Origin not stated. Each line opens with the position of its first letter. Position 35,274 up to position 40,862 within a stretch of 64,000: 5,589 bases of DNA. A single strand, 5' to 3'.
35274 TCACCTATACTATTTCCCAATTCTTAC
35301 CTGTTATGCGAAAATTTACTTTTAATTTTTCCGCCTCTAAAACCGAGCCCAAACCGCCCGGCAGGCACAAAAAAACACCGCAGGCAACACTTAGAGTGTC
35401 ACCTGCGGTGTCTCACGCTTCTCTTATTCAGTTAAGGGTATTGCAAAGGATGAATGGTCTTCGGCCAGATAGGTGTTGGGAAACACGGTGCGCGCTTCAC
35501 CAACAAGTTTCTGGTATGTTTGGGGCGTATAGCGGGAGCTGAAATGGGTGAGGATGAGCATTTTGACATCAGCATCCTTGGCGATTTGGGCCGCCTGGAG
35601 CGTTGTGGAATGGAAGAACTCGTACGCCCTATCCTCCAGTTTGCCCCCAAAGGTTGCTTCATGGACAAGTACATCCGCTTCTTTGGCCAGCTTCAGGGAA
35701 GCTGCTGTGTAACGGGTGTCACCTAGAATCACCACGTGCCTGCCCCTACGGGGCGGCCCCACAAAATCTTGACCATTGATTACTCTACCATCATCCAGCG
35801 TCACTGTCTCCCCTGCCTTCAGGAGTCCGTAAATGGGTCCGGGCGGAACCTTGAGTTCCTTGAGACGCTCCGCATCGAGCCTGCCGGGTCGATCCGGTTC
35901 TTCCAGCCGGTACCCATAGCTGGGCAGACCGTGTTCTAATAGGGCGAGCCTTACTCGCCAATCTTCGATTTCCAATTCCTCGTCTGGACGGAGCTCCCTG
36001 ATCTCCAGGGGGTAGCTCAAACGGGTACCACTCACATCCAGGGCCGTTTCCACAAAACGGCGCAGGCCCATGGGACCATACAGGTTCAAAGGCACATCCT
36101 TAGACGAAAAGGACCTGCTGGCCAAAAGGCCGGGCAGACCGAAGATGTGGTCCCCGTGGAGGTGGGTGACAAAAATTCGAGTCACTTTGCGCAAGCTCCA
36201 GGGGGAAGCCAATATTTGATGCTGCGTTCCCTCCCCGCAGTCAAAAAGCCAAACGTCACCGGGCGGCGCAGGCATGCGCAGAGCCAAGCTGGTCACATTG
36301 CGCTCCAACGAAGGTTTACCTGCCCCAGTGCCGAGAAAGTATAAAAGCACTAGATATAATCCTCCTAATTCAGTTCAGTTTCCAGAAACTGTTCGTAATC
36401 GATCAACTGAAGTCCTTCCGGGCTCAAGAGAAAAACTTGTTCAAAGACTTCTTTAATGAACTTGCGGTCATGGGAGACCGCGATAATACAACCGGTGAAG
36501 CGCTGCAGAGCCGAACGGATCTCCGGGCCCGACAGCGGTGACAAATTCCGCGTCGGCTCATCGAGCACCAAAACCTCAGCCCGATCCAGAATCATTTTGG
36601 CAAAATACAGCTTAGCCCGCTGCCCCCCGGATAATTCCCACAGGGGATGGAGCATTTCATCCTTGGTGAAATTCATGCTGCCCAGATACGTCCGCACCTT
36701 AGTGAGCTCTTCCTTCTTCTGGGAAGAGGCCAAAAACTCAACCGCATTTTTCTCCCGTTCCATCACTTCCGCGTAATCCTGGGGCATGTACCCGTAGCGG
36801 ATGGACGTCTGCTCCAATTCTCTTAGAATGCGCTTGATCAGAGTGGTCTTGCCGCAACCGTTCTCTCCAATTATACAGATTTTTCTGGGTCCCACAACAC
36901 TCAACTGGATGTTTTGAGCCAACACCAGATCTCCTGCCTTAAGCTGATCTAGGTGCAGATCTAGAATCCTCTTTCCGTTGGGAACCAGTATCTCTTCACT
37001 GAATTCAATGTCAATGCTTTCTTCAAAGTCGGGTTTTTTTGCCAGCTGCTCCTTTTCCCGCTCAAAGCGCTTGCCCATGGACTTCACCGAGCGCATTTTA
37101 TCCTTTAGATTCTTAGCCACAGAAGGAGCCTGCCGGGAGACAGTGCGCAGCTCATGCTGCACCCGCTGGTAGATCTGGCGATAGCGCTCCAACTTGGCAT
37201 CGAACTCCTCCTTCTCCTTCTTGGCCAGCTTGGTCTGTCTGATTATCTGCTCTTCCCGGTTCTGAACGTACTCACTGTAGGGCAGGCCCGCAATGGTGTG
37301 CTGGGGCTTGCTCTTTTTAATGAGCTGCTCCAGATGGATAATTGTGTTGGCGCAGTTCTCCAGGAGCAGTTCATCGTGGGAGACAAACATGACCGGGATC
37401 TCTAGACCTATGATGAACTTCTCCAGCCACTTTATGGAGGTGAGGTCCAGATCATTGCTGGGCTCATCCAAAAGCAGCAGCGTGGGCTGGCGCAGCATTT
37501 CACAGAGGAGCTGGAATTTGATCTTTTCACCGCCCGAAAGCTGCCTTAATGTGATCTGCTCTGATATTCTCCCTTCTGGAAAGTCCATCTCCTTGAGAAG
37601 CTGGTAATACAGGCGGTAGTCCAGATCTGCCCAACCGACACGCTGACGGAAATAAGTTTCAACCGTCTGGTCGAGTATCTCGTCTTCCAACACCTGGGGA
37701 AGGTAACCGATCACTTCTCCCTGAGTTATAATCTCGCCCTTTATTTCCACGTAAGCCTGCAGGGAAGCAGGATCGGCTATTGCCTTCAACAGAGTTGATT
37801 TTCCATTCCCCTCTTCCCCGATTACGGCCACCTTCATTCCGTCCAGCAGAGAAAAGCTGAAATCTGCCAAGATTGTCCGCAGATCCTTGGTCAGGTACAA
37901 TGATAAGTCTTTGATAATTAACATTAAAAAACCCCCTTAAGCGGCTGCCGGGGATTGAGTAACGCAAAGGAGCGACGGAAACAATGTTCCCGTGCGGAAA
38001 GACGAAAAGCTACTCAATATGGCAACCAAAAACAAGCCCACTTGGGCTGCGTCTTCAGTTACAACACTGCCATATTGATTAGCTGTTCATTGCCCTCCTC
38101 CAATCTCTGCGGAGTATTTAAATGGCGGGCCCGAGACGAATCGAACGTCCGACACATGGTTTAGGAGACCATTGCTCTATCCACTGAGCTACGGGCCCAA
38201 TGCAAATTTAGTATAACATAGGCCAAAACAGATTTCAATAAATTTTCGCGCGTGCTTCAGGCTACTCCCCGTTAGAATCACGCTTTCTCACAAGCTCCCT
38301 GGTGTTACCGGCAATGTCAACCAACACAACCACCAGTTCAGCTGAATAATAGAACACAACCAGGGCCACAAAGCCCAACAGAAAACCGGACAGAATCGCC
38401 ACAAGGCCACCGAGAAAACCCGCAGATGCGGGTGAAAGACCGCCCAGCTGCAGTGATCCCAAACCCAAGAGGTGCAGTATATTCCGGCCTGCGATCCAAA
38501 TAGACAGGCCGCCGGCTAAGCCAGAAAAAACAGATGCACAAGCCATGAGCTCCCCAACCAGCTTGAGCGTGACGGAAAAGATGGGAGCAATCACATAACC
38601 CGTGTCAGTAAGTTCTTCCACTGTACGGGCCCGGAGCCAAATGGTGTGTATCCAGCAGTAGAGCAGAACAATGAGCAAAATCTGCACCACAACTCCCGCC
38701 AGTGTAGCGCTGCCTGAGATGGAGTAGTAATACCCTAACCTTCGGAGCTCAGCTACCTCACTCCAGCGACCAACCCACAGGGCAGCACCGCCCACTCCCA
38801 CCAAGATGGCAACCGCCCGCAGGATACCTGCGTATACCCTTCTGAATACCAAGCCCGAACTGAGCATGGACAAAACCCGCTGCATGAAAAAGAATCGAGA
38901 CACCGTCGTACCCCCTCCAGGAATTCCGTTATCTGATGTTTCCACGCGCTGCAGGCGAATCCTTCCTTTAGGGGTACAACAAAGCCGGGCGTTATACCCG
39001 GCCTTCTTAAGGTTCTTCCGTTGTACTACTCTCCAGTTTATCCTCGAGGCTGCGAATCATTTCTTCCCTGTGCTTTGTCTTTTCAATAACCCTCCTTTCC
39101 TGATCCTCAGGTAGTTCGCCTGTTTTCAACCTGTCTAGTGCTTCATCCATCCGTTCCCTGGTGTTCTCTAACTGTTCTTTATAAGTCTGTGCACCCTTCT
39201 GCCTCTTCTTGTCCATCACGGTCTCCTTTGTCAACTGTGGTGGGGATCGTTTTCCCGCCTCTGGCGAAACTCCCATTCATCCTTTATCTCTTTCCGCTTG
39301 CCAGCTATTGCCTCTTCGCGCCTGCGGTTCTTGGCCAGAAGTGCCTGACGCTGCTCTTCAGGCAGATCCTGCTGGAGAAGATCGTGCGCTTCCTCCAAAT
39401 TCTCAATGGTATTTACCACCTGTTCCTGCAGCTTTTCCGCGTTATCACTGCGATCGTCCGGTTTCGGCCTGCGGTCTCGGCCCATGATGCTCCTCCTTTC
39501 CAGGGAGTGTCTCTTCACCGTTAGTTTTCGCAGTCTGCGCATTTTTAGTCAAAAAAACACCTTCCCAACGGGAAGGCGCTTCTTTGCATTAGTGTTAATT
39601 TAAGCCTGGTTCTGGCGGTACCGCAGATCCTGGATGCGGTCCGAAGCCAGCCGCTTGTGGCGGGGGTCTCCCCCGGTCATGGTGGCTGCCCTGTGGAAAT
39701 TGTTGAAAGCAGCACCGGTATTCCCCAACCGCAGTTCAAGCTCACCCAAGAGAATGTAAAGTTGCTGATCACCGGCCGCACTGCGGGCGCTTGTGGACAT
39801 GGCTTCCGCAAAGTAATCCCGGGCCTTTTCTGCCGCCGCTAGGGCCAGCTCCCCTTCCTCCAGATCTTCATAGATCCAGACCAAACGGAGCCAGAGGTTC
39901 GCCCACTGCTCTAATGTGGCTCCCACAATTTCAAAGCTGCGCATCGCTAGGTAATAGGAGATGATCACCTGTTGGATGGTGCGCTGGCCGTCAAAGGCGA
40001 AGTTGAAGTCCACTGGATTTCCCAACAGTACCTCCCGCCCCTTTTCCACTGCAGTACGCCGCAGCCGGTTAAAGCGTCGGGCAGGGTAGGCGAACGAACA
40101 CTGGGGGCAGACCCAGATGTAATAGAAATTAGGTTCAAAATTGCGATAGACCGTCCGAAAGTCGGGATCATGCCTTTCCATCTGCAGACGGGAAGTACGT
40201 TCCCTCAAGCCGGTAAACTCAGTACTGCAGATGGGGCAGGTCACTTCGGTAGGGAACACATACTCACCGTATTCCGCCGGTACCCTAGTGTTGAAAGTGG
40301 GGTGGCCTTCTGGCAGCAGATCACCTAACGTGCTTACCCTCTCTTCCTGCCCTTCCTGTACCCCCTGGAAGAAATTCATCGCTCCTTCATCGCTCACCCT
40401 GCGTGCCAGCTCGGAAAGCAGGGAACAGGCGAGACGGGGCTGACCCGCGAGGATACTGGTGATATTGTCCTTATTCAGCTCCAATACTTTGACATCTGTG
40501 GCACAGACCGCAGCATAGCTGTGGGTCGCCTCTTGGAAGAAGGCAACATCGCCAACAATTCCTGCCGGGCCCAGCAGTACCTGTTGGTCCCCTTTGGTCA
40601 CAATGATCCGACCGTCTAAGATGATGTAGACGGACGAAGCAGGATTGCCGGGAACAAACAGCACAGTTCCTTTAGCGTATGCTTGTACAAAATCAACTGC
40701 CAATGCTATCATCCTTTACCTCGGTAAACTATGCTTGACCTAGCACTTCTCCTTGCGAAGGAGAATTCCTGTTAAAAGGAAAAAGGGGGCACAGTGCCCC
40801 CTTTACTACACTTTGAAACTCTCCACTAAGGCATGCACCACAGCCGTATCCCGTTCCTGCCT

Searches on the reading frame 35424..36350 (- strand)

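Call 26: search_protein_families(library=pfam, proteins=[window:35424-36350:-], max_evalue=0.000001)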
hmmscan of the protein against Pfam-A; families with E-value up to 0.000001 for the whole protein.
window:35424-36350:- (308 aa): 2 families
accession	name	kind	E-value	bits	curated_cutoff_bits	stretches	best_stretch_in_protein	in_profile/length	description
PF12706.13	Lactamase_B_2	-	1.7e-18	67.4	27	1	35-153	4-134/200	Beta-lactamase superfamily domain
PF00753.33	Lactamase_B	-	1.5e-11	45.1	22.7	1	29-143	13-131/196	Metallo-beta-lactamase superfamily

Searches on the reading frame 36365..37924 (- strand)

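Call 26: search_protein_families(library=pfam, proteins=[window:36365-37924:-], max_evalue=0.000001)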
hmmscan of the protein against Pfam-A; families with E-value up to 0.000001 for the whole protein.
window:36365-37924:- (519 aa): 8 families
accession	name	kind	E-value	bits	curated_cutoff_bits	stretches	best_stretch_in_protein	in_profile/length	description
PF00005.33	ABC_tran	-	2.5e-35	122.5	25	2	337-458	2-136/137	ABC transporter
PF13304.12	AAA_21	-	2.6e-13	51.2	27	0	124-171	233-280/304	AAA domain, putative AbiEii toxin, Type IV TA system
PF13401.12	AAA_22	-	1.4e-10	42.1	27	0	349-456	8-92/130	AAA domain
PF02463.25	SMC_N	-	1.1e-08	35.3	40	0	32-195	27-208/220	RecF/RecN/SMC N terminal domain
PF05729.18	NACHT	-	2.6e-08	34.3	26.7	0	348-374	2-28/167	NACHT domain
PF13191.12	AAA_16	-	9.6e-08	33.1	32.6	0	346-375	24-53/167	AAA ATPase domain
PF00006.31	ATP-synt_ab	-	2.1e-07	31.2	29.5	0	347-414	15-76/213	ATP synthase alpha/beta family, nucleotide-binding domain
PF00004.35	AAA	-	4.4e-07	30.8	21.2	0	349-377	1-29/131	ATPase family associated with various cellular activities (AAA)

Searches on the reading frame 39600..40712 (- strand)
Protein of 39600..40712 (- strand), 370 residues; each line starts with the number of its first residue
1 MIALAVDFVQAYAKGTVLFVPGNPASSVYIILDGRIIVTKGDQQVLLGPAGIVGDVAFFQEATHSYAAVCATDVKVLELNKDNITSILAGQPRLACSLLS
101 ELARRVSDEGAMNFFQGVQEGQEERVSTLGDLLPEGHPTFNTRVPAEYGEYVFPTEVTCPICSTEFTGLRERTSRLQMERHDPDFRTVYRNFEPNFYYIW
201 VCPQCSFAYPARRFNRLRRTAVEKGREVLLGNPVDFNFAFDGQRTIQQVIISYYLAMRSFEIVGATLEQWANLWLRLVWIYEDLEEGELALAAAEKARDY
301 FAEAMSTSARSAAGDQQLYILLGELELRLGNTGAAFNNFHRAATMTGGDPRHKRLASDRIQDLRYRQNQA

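Call 26: search_protein_families(library=pfam, proteins=[window:39600-40712:-], max_evalue=0.000001)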
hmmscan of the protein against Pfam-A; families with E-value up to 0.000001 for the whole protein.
window:39600-40712:- (370 aa): 2 families
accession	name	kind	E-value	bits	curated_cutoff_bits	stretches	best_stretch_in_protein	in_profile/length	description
PF09986.15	DUF2225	-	2.2e-39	135.8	21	1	155-362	4-209/214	Uncharacterized protein conserved in bacteria (DUF2225)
PF00027.35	cNMP_binding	-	5.1e-14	52.4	27.5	1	10-89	2-87/89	Cyclic nucleotide-binding domain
